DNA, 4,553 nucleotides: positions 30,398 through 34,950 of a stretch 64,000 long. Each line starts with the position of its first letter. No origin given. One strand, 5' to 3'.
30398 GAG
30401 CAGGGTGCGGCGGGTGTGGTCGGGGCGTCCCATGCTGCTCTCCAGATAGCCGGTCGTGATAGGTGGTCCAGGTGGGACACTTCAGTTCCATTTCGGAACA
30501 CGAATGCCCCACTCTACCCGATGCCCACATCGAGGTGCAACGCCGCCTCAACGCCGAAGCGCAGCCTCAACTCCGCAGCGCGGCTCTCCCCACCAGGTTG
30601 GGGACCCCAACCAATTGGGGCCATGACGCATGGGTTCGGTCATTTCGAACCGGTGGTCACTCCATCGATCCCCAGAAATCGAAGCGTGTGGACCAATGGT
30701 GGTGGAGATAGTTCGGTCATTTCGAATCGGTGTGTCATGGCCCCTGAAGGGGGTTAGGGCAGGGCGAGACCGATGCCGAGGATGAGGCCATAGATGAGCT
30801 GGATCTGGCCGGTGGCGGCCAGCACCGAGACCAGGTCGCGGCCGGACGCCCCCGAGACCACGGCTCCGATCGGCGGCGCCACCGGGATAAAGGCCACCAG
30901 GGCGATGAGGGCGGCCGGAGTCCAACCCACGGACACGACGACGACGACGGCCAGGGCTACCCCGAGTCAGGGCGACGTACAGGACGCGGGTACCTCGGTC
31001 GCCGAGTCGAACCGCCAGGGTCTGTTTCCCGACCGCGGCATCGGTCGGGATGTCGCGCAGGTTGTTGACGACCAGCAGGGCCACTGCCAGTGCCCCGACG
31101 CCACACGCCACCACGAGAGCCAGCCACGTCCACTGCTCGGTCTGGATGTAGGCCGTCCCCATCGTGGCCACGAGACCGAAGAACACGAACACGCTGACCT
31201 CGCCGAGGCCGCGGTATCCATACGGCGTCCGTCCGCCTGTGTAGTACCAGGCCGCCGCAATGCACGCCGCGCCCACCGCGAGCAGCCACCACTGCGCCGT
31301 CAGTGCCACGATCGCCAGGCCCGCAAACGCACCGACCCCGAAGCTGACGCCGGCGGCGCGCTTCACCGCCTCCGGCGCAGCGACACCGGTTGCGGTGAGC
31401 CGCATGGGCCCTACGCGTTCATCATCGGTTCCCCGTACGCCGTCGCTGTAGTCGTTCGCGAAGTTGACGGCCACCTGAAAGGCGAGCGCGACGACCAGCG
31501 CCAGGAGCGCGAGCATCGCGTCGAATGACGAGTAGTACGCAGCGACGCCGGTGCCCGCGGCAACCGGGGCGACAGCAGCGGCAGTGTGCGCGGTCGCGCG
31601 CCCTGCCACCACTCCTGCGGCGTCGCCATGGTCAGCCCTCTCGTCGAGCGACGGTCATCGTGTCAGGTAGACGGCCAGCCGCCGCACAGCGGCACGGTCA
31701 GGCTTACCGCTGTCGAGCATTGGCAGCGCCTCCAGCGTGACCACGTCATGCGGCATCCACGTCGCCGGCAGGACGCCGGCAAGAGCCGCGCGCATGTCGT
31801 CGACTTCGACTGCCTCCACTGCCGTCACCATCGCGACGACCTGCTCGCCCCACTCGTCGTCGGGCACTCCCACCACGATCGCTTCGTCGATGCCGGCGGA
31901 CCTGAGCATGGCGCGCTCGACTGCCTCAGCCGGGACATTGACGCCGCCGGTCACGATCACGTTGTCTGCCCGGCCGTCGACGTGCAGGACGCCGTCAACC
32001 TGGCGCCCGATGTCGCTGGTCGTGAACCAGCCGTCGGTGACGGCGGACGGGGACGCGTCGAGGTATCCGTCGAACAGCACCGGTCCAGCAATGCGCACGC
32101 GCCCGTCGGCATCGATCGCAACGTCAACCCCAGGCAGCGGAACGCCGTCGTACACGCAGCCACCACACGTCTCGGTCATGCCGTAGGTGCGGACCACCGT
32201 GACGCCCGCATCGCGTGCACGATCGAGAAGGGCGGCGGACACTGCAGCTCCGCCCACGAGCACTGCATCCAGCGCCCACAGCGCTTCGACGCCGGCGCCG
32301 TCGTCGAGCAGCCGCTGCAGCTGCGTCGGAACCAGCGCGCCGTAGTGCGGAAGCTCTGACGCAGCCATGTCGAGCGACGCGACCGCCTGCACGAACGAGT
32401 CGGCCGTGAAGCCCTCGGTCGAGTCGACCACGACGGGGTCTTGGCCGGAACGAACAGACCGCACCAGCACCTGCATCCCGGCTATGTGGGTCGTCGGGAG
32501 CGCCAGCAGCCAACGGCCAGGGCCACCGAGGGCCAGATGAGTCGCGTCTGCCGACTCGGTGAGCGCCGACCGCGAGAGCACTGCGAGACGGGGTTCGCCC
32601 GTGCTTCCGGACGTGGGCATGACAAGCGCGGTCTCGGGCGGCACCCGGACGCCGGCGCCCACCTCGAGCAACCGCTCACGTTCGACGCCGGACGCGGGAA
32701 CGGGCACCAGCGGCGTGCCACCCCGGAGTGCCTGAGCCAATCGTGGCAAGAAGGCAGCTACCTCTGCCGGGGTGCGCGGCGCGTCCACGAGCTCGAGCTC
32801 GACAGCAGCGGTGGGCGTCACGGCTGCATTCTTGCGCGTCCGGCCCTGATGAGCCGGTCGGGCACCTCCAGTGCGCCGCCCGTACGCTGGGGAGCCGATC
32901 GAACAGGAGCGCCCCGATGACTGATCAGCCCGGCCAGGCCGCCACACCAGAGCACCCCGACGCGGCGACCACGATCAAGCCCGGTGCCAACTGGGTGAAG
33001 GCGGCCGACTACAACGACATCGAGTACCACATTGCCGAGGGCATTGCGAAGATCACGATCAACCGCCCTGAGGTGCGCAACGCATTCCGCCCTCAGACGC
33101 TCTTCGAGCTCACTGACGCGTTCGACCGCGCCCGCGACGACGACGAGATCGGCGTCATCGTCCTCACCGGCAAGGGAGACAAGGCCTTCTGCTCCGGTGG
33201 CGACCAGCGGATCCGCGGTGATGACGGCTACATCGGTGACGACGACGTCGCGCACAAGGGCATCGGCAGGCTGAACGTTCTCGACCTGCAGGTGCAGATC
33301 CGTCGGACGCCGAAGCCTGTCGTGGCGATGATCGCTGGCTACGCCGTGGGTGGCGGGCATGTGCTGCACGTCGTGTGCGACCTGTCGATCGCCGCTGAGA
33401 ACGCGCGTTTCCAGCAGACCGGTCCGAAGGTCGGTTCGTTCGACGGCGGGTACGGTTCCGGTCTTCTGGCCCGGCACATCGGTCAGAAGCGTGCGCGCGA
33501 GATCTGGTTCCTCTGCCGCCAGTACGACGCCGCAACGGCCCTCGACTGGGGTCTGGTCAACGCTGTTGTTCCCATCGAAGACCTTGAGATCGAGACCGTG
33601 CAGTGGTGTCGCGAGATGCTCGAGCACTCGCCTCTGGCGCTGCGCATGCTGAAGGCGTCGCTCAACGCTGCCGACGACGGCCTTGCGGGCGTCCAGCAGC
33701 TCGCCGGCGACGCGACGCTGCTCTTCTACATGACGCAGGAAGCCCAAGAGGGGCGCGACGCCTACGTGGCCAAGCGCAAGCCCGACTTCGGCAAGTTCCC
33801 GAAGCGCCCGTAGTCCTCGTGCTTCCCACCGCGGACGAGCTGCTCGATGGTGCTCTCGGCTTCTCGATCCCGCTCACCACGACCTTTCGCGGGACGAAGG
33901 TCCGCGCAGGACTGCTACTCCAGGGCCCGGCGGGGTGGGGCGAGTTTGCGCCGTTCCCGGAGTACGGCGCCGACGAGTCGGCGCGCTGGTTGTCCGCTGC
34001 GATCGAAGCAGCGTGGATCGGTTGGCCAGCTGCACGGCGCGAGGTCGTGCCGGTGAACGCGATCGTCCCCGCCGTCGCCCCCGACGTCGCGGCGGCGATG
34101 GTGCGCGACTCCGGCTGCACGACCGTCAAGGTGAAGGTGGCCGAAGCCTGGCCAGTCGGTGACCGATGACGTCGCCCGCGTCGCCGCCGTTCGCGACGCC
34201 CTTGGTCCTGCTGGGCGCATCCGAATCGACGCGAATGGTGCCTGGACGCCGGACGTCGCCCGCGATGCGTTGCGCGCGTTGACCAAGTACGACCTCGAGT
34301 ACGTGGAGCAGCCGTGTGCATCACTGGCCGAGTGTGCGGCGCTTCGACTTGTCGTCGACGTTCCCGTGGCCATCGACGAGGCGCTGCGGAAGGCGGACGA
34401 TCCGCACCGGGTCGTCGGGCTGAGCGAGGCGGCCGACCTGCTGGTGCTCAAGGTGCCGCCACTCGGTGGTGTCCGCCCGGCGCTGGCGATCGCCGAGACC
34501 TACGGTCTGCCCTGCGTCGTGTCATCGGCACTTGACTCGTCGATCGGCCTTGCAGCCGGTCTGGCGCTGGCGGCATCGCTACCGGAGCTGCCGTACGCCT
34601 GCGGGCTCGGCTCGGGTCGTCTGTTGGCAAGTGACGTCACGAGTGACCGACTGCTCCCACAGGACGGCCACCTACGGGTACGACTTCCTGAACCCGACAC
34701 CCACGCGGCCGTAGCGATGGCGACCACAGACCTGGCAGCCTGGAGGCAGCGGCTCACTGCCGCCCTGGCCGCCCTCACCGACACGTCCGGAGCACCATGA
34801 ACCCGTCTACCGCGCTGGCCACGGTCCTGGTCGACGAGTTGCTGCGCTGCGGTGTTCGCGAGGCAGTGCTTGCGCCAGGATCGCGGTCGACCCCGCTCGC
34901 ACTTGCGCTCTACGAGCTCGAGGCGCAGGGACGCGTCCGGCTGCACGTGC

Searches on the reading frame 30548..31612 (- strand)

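Call 30: search_protein_families(library=pfam, proteins=[window:30548-31612:-], max_evalue=0.00001)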
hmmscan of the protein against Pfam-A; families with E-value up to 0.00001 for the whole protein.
window:30548-31612:- (354 aa): 1 family
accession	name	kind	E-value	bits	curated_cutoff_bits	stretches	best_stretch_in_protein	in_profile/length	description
PF01040.23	UbiA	-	5.6e-30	104.9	34.2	1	14-215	2-193/250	UbiA prenyltransferase family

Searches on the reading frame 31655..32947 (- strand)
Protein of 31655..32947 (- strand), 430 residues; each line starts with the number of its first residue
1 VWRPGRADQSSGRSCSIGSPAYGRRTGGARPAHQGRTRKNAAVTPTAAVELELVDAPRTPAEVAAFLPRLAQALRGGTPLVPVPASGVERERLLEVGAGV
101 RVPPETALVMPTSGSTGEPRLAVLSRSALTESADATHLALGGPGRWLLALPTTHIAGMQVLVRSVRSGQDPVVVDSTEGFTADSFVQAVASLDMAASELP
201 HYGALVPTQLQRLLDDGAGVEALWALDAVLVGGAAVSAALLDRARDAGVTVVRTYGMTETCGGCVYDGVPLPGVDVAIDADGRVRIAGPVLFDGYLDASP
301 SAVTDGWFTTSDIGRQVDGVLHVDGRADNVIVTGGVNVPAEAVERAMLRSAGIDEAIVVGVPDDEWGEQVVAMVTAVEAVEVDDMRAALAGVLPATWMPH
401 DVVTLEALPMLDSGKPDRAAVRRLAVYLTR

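Call 30: search_protein_families(library=pfam, proteins=[window:31655-32947:-], max_evalue=0.00001)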
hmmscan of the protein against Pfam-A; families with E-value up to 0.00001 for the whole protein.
window:31655-32947:- (430 aa): 2 families
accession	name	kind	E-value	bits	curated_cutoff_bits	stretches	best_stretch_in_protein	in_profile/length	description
PF00501.34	AMP-binding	-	6.5e-23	81.6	29.9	1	103-295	161-383/384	AMP-binding enzyme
PF13193.12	AMP-binding_C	-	1.2e-11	45.8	24.5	1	343-415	2-76/76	AMP-binding enzyme C-terminal domain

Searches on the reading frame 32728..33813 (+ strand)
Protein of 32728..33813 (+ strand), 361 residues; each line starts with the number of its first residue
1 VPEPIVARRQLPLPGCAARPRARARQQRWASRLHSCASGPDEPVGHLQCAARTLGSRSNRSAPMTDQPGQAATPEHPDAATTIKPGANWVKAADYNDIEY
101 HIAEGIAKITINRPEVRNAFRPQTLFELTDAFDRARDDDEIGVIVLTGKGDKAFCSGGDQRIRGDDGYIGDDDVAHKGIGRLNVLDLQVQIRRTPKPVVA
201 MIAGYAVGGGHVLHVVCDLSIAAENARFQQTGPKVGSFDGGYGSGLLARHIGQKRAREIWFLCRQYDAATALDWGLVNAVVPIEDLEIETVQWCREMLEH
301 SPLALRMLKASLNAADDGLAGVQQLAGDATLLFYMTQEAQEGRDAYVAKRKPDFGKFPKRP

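Call 30: search_protein_families(library=pfam, proteins=[window:32728-33813:+], max_evalue=0.00001)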
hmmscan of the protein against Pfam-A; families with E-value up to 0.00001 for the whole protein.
window:32728-33813:+ (361 aa): 2 families
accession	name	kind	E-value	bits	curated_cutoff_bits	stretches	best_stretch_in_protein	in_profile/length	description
PF00378.25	ECH_1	-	5.5e-76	255.7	27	1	102-355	2-249/251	Enoyl-CoA hydratase/isomerase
PF16113.10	ECH_2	-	3e-21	76.7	27.2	1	107-286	2-177/335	Enoyl-CoA hydratase/isomerase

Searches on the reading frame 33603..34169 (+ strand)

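Call 30: search_protein_families(library=pfam, proteins=[window:33603-34169:+], max_evalue=0.00001)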
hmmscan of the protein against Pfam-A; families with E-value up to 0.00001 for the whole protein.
window:33603-34169:+ (188 aa): 1 family
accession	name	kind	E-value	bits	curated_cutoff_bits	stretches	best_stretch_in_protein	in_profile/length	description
PF18374.6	Enolase_like_N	-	3.3e-24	84.5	25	1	87-137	2-52/52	Enolase N-terminal domain-like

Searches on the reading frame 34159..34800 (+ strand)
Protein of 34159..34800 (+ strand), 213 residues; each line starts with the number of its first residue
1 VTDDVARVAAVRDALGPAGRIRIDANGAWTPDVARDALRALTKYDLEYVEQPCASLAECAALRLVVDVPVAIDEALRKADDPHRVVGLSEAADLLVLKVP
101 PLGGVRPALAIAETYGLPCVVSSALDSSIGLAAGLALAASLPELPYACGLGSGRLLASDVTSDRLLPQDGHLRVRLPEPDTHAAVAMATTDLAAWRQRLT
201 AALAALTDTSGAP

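Call 4: search_protein_families(library=pfam, proteins=[window:34159-34800:+])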
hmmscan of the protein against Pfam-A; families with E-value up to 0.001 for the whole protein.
window:34159-34800:+ (213 aa): 1 family
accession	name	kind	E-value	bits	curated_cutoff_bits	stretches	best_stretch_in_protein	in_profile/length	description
PF13378.12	MR_MLE_C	-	1.6e-35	123.3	29.4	1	2-174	28-205/219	Enolase C-terminal domain-like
